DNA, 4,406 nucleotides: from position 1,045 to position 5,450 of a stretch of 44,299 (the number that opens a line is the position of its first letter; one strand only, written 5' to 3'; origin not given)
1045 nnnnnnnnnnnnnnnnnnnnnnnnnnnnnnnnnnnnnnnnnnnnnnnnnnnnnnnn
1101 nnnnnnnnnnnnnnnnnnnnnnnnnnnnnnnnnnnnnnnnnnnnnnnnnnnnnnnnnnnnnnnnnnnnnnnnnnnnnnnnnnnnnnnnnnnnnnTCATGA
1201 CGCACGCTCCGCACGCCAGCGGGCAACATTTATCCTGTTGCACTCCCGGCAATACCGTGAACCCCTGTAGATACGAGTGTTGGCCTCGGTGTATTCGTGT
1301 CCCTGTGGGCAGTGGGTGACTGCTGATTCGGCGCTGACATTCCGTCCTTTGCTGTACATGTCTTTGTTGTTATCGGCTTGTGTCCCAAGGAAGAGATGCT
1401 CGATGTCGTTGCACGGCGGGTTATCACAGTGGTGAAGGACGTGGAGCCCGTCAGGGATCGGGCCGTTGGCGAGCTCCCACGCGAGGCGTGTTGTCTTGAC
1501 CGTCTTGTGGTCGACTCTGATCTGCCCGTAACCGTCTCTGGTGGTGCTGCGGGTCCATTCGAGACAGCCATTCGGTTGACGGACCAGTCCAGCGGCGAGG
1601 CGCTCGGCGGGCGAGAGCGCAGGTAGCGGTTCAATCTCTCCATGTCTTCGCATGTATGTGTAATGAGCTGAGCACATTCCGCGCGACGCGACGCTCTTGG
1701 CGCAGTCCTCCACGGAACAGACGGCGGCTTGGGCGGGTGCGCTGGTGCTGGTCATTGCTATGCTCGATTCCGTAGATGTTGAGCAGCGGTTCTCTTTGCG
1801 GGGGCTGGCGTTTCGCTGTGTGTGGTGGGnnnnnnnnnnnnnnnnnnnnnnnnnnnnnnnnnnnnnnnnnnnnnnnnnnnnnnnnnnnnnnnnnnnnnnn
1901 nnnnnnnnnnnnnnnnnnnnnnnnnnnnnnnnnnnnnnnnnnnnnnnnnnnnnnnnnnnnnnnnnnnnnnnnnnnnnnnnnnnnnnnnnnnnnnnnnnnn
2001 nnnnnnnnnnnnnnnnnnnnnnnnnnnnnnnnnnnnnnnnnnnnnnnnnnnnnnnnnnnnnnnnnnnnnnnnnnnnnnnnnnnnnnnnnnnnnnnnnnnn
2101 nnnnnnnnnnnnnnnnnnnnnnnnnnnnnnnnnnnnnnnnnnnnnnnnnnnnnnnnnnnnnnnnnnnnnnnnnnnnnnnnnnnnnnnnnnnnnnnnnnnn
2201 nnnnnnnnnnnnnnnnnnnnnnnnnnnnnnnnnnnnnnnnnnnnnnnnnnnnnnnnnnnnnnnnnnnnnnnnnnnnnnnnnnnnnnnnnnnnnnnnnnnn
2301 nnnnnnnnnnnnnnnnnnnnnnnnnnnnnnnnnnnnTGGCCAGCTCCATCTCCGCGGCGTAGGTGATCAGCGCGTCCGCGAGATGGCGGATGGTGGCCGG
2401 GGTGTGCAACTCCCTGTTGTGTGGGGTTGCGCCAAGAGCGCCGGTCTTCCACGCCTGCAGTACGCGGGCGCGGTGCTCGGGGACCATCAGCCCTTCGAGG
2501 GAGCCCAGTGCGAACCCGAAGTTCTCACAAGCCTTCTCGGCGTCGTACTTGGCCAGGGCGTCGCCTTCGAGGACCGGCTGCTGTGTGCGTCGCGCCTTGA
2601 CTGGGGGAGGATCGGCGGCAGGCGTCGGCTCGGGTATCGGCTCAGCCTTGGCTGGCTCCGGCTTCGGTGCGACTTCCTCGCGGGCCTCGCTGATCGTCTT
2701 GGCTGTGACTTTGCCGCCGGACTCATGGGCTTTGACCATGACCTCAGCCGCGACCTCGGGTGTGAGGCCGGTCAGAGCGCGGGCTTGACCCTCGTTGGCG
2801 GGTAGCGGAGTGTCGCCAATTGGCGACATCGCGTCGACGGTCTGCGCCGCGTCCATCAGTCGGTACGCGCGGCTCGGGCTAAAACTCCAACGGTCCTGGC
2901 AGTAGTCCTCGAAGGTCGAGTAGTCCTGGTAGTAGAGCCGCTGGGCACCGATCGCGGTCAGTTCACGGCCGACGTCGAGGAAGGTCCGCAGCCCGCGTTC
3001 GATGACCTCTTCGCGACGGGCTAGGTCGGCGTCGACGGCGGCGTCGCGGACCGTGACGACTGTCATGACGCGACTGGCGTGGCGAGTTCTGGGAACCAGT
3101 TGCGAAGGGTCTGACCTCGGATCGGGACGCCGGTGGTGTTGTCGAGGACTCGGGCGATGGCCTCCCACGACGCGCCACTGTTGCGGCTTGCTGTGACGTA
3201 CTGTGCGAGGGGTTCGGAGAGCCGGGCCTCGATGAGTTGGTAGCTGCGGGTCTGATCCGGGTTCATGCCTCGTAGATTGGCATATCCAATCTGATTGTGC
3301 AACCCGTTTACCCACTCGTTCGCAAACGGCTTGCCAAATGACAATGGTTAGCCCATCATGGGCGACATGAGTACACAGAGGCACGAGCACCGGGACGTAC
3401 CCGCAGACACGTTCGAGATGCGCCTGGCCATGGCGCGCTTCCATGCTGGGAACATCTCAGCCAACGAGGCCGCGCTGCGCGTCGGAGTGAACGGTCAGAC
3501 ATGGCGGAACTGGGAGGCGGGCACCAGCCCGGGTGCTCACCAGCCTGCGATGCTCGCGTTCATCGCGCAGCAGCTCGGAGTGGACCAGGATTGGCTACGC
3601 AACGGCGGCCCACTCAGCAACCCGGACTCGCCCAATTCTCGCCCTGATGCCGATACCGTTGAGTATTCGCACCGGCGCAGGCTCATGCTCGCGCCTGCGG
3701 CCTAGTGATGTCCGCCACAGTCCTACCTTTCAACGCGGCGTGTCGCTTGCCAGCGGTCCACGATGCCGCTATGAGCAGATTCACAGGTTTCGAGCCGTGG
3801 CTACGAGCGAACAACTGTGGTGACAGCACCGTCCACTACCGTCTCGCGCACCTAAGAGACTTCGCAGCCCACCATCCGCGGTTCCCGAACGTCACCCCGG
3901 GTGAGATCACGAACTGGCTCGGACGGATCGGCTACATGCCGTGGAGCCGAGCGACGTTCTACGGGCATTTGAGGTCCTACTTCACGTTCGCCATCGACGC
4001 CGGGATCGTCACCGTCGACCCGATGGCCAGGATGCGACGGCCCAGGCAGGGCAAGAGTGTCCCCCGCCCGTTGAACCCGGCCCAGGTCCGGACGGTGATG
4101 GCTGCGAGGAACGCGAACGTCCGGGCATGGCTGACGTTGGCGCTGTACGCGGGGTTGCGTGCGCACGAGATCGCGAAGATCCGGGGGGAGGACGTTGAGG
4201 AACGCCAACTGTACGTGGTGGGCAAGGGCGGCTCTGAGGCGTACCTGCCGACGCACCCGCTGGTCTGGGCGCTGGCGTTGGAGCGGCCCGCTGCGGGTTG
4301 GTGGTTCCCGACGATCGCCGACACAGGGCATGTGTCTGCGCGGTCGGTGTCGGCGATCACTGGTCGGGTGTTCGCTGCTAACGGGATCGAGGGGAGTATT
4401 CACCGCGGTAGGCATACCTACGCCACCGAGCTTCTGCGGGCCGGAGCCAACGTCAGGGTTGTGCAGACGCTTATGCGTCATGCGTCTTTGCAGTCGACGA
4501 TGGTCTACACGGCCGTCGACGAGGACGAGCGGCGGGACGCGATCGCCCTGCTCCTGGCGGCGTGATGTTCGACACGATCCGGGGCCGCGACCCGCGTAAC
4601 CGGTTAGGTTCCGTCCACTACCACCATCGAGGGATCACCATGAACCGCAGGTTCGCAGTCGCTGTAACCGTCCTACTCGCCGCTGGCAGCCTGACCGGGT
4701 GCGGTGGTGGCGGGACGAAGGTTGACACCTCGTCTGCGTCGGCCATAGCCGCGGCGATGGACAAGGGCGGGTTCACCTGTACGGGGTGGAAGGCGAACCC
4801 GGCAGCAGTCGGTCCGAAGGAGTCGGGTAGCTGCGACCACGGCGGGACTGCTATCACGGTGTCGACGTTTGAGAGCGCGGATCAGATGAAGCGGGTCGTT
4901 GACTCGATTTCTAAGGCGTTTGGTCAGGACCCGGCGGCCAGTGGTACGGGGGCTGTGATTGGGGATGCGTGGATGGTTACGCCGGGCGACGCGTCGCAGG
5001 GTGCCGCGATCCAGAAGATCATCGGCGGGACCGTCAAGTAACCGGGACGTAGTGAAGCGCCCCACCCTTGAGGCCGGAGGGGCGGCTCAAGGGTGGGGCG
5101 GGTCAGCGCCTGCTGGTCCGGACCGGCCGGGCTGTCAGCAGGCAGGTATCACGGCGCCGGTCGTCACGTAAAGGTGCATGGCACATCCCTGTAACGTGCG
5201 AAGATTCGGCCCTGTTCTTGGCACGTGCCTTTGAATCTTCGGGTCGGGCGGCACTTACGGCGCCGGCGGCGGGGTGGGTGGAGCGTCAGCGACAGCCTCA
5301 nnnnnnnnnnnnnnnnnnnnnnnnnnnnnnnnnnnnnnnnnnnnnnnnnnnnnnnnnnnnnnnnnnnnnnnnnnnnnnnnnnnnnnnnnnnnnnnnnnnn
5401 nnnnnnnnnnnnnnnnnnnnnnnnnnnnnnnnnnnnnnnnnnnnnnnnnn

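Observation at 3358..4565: Repressor and integrase both end in ssrA-like Ala-Ala tags and abut each other: candidate integration-dependent immunity switch with attP inside the repressor gene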

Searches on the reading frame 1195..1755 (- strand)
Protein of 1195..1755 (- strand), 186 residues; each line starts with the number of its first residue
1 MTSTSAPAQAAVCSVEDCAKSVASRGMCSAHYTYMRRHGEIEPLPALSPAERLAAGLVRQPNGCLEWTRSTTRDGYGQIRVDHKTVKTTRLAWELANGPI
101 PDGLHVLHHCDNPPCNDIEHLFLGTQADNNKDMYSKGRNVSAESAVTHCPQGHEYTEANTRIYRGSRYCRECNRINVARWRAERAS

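Call 57: search_protein_families(library=phrogs, proteins=[window:1195-1755:-], max_evalue=0.001)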
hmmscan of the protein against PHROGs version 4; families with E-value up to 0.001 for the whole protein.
window:1195-1755:- (186 aa): 14 families
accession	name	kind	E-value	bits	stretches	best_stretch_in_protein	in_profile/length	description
phrog_826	-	DNA, RNA and nucleotide metabolism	7.6e-43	148.1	1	29-185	50-207/281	HNH endonuclease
phrog_1492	-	DNA, RNA and nucleotide metabolism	3.1e-31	109.9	1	64-184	80-211/414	HNH endonuclease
phrog_1872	-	DNA, RNA and nucleotide metabolism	7e-28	98.6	1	50-157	20-133/166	endonuclease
phrog_3593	-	DNA, RNA and nucleotide metabolism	3.2e-25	90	1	8-149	9-157/210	HNH endonuclease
phrog_6254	-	DNA, RNA and nucleotide metabolism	1.6e-24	87.9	1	58-162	8-115/154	HNH endonuclease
phrog_59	-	DNA, RNA and nucleotide metabolism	8.2e-21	75.8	1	64-156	158-246/423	HNH endonuclease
phrog_4842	-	DNA, RNA and nucleotide metabolism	1.2e-11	45.6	1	56-121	70-135/154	HNH endonuclease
phrog_99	-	DNA, RNA and nucleotide metabolism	2.5e-10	41.6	1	60-136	121-208/383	HNH endonuclease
phrog_5351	-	DNA, RNA and nucleotide metabolism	8.4e-07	30.3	1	9-42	5-38/171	HNH endonuclease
phrog_1891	-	DNA, RNA and nucleotide metabolism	4.9e-06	27.2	1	70-126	146-205/255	HNH endonuclease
phrog_959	-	DNA, RNA and nucleotide metabolism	1.3e-05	25.9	1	56-149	24-122/138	HNH endonuclease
phrog_4160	-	unknown function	2e-05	25.6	0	6-45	2-44/178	-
phrog_1271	-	DNA, RNA and nucleotide metabolism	0.00013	22.4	1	8-174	35-185/361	HNH endonuclease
phrog_4578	-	DNA, RNA and nucleotide metabolism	0.00018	22.4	1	92-155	18-81/130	HNH endonuclease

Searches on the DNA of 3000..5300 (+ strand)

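Call 3: search_dna_similar(query=window:3000-5300:+, collection=phages, mode=near, max_rows=30)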
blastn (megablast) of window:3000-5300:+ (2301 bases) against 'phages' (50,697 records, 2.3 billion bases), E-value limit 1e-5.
No match.

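Call 6: search_dna_similar(query=window:3000-5300:+, collection=phages, mode=distant, max_rows=30)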
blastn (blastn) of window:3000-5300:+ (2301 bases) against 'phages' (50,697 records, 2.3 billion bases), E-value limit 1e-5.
No match.

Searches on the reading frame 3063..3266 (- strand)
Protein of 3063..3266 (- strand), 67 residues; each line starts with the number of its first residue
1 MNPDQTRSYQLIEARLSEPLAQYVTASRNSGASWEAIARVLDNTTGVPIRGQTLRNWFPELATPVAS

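Call 57: search_protein_families(library=phrogs, proteins=[window:3063-3266:-], max_evalue=0.001)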
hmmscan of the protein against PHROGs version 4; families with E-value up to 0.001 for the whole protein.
window:3063-3266:- (67 aa): 0 families

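Call 81: search_protein_families(library=pfam, proteins=[window:3063-3266:-], max_evalue=1)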
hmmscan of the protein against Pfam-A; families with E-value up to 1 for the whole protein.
window:3063-3266:- (67 aa): 0 families
